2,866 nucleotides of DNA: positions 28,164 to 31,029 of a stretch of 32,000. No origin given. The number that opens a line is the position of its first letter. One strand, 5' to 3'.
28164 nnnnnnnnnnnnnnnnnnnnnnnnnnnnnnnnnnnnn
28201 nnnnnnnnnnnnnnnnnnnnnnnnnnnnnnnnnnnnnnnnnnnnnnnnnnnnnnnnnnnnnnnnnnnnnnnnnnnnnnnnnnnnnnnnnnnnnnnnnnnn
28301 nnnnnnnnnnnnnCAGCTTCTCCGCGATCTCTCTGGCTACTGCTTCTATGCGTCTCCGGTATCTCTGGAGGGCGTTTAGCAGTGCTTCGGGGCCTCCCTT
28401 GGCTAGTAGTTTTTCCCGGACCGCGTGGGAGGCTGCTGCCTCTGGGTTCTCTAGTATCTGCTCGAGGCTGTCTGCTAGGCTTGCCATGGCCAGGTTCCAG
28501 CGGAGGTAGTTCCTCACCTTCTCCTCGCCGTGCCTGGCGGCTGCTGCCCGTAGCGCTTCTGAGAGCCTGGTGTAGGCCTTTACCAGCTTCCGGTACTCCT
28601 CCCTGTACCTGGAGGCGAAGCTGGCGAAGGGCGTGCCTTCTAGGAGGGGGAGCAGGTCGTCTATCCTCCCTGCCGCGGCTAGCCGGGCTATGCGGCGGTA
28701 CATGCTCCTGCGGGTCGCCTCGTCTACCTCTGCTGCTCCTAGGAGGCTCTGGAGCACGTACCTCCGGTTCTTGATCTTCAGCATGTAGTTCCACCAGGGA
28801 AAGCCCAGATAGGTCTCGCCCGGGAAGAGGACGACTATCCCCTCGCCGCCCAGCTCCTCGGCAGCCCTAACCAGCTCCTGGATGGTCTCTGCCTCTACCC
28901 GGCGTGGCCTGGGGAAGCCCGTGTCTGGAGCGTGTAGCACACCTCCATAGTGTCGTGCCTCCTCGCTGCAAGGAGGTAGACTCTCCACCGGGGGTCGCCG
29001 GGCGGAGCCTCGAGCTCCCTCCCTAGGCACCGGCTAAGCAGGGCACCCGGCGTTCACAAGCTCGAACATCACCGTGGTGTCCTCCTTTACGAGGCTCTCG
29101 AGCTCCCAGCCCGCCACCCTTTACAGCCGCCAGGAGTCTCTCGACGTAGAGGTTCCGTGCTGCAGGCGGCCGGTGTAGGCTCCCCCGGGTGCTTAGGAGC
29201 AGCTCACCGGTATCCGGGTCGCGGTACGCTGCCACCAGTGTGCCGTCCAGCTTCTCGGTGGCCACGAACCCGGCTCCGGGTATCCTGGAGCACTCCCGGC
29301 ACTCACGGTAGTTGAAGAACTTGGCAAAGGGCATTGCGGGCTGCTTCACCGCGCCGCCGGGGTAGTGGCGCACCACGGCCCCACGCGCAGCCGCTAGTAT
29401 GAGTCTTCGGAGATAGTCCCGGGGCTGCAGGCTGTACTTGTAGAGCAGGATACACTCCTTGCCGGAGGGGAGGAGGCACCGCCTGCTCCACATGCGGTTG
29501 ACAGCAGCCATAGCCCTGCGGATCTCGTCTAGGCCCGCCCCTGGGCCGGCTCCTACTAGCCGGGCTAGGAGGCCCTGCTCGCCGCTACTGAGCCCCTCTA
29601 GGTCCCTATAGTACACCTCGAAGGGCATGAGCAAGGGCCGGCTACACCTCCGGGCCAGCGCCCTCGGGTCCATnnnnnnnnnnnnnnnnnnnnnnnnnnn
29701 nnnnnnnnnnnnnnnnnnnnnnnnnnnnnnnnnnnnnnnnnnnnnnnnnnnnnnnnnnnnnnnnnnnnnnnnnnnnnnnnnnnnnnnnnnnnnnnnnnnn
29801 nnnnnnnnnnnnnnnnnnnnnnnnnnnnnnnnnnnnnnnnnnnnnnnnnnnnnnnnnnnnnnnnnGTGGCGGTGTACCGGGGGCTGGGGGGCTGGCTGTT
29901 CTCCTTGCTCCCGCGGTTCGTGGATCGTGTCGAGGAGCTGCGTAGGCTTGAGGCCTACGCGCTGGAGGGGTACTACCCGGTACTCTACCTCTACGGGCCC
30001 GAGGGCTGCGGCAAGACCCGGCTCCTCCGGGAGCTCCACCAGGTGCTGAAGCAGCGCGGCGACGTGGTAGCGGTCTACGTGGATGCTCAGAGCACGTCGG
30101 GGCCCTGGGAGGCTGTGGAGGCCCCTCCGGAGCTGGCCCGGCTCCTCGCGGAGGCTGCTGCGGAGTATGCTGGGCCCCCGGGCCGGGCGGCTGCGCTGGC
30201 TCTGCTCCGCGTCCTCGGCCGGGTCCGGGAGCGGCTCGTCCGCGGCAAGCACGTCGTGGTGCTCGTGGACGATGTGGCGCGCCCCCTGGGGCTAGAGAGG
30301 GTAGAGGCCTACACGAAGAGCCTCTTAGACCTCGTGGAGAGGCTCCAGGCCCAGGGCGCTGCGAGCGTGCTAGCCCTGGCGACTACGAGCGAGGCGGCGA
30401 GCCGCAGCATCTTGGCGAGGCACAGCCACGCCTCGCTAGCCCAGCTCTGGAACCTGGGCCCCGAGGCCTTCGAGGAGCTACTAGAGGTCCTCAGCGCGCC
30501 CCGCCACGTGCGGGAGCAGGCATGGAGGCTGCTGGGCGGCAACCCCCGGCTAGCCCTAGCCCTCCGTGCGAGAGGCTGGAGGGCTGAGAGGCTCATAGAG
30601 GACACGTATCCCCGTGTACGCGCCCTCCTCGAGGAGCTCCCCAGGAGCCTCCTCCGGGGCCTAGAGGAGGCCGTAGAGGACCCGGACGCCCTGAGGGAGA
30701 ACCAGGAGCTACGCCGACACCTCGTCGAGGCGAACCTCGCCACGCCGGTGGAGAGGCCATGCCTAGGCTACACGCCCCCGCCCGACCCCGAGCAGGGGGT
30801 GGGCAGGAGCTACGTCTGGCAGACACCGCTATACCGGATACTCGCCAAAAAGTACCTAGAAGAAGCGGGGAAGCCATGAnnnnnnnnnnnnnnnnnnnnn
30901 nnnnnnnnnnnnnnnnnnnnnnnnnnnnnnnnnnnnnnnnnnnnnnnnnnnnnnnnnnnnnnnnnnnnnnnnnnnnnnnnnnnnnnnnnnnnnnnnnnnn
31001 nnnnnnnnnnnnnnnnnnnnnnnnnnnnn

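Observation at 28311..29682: T4 Rnl1-type RNA ligase in an archaeon, embedded among RNase toxins and heavily decayed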

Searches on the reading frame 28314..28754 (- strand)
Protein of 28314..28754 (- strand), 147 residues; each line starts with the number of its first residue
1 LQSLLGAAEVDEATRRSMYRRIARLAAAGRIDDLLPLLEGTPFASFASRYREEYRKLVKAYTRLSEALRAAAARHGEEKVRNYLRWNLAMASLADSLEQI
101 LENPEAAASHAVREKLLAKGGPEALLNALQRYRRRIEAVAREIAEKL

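Call 64: predict_structure(alignment_id=A4)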
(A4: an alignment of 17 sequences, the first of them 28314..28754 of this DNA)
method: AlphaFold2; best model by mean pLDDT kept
length: 147 residues; sequences in the alignment: 17
mean_pLDDT: 92.9   pTM: 0.86
mean pLDDT of the five models: 92.9, 92.8, 92.4, 91.6, 91.2
residues with pLDDT >= 90: 121; 70-90: 17; 50-70: 9; < 50: 0
segments of 3 or more residues with pLDDT < 50: none
pLDDT, mean of each block of 10 residues (from residue 1): 66 89 93 91 94 97 98 98 97 97 97 87 94 98 97
secondary structure, 60 per line:
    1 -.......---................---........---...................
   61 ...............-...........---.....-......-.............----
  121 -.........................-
elements in order: H2-8 H12-27 H31-38 H42-75 H77-87 H91-95 H97-102 H104-116 H122-146

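Call 66: fold_search(model_id=the predicted structure, library=pdb)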
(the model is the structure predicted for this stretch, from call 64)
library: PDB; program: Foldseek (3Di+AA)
matches with E <= 10: 139; with E <= 0.001: 0
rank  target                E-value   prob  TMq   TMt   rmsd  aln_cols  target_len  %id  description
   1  5f3q_B                1.4e+00  0.06  0.19  0.16  14.9       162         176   11  Crystal structure of a noncanonical Dicer protein from Entamoeba histolytica (released 2016-12-14)
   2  7zjr                  1.8e+00  0.09  0.26  0.15  20.4       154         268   16  X-ray structure of the periplasmic region of PilJ from P. aeruginosa (released 2022-04-27)
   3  5f5p_B                2.1e+00  0.06  0.21  0.19  19.6       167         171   18  Molecular Basis for Shroom2 Recognition by Rock1 (released 2016-10-19)
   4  2zop_E                2.3e+00  0.15  0.23  0.28  12.9       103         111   16  X-ray crystal structure of a CRISPR-associated Cmr5 family protein from Thermus thermophilus HB8 (released 2009-02-10)
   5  9div_B                2.4e+00  0.11  0.26  0.28  11.7       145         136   19  The crystal structure of de novo designed ChuA binding protein C8 (released 2025-05-21)
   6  9qxt_A                2.6e+00  0.03  0.17  0.04  36.9       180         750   13  E. coli JetABC dimer in the DNA boarding-holding state (released 2025-10-01)
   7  6jx6_B                2.7e+00  0.06  0.21  0.20  15.8       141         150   17  Tetrameric form of Smac (released 2019-12-04)
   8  6ufp_A                2.7e+00  0.06  0.21  0.04  16.7       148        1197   22  Structure of proline utilization A with the FAD covalently modified by L-thiazolidine-2-carboxylate and three cysteine (released 2020-03-18)
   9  5mmt                  2.9e+00  0.08  0.29  0.12  19.6       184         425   10  Inward open PepTSt from Streptococcus thermophilus crystallized in space group P3121 (released 2017-01-25)
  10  9min_D                3.0e+00  0.10  0.21  0.24  16.0       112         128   17  Structure of a designed minibinder to NYESO1-A*02:01 (released 2025-08-06)
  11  9div_A                3.3e+00  0.08  0.25  0.27  11.7       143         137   21  The crystal structure of de novo designed ChuA binding protein C8 (released 2025-05-21)
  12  6q8f_B                3.5e+00  0.04  0.18  0.15  17.1       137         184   15  Nterminal domain of human SMU1 (released 2019-05-22)
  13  8bf9_G                3.7e+00  0.12  0.31  0.29  14.2       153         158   13  Molecular view of ER membrane remodeling by the Sec61/TRAP translocon. (released 2023-11-01)
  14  9div_F                3.7e+00  0.10  0.30  0.33  14.3       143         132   17  The crystal structure of de novo designed ChuA binding protein C8 (released 2025-05-21)
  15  9div_H                3.7e+00  0.07  0.24  0.27  13.7       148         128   20  The crystal structure of de novo designed ChuA binding protein C8 (released 2025-05-21)
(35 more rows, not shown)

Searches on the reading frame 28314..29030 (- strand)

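Call 5: search_protein_families(library=pfam, max_evalue=1, proteins=[window:28314-29030:-])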
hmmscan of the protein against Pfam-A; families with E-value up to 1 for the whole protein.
seq(239 aa): 6 families
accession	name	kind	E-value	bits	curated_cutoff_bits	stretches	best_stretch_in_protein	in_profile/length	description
PF01992.21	vATP-synt_AC39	-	0.0059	16.4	29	1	112-176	126-200/339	ATP synthase (C/AC39) subunit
PF04055.27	Radical_SAM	-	0.049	14.2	29.5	1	37-127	20-106/166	Radical SAM superfamily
PF09403.15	FadA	-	0.073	14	28.5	1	139-173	57-90/99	Adhesion protein FadA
PF02515.22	CoA_transf_3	-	0.085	12.4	23.3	1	135-211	268-336/366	CoA-transferase family III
PF06013.18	WXG100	-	0.096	13.4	27.3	0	135-165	49-79/86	Proteins of 100 residues with WXG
PF10824.14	T7SS_ESX_EspC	-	0.62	11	23.5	0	135-166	55-86/100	Excreted virulence factor EspC, type VII ESX diderm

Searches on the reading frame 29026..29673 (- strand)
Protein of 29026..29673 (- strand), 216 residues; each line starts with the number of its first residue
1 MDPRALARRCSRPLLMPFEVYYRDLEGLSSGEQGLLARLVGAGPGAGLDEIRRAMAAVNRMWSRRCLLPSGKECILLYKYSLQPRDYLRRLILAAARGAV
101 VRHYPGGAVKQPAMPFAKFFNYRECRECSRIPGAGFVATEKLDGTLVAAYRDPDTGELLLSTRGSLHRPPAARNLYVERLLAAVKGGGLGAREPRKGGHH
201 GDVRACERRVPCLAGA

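Call 5: search_protein_families(library=pfam, max_evalue=1, proteins=[window:29026-29673:-])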
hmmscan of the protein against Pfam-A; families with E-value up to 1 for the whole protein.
seq(216 aa): 2 families
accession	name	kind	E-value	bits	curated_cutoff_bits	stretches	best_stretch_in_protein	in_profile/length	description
PF09511.15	RNA_lig_T4_1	-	0.011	16.1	28.3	1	96-168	2-77/227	RNA ligase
PF09414.15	RNA_ligase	-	0.043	14.4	27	1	136-169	3-33/171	RNA ligase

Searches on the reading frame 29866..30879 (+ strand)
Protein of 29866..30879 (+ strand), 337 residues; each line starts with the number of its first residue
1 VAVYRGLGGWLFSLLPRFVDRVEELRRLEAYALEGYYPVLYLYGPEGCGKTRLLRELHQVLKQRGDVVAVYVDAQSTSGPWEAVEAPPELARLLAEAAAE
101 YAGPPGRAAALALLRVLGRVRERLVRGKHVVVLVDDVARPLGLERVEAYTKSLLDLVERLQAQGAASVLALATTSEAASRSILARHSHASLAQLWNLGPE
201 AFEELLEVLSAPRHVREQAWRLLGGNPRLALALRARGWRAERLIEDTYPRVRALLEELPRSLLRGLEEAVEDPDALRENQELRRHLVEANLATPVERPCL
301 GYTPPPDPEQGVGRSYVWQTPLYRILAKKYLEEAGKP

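Call 14: search_protein_families(library=pfam, max_evalue=0.01, proteins=[window:29866-30879:+])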
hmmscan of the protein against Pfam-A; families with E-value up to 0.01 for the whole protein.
window:29866-30879:+ (337 aa): 11 families
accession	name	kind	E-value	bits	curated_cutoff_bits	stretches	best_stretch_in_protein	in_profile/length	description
PF01637.24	ATPase_2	-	4.2e-35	122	33.2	1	18-229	1-221/225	ATPase domain predominantly from Archaea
PF13191.12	AAA_16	-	1.4e-09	39.1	32.6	1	18-138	2-142/167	AAA ATPase domain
PF13401.12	AAA_22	-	2.1e-09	38.2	27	1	39-161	7-111/130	AAA domain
PF25201.1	nSTAND6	-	9.7e-05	22.9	27.7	1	37-108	18-85/148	Novel STAND NTPase 6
PF24883.2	NPHP3_N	-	0.0011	19.7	24.8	0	38-73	23-58/164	Nephrocystin 3, N-terminal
PF07728.20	AAA_5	-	0.0012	19.3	22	0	41-68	3-31/139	AAA domain (dynein-related subfamily)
PF05729.18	NACHT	-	0.0012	19.1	26.7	1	40-194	3-148/167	NACHT domain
PF06414.18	Zeta_toxin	-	0.0038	17.1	22.3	0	36-73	14-52/199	Zeta toxin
PF00004.35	AAA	-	0.0041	18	21.2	0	40-101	1-38/131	ATPase family associated with various cellular activities (AAA)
PF13521.12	AAA_28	-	0.005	17.5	27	0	41-60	3-22/164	AAA domain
PF13604.12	AAA_30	-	0.0074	16.5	27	0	39-70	20-51/191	AAA domain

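Call 25: find_encoding_contigs(protein=window:29866-30879:+, flank=3000, max_places=4)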
Protein window:29866-30879:+ (337 aa): no gene with exactly this product is on record in the collection.

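Call 44: search_protein_families(library=padloc, max_evalue=0.01, proteins=[window:29866-30879:+])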
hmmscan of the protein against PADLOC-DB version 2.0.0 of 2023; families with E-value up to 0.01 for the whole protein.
window:29866-30879:+ (337 aa): 3 families
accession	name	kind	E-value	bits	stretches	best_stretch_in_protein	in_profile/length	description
PDLC04140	mad8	-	2.7e-05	21.9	1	39-200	29-101/314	mads_8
PDLC01993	RtcR--CARF_AAA_HTH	-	0.0027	14.2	1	26-73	194-240/523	-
PDLC02196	IetA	-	0.0075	13.7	0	17-59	103-144/374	-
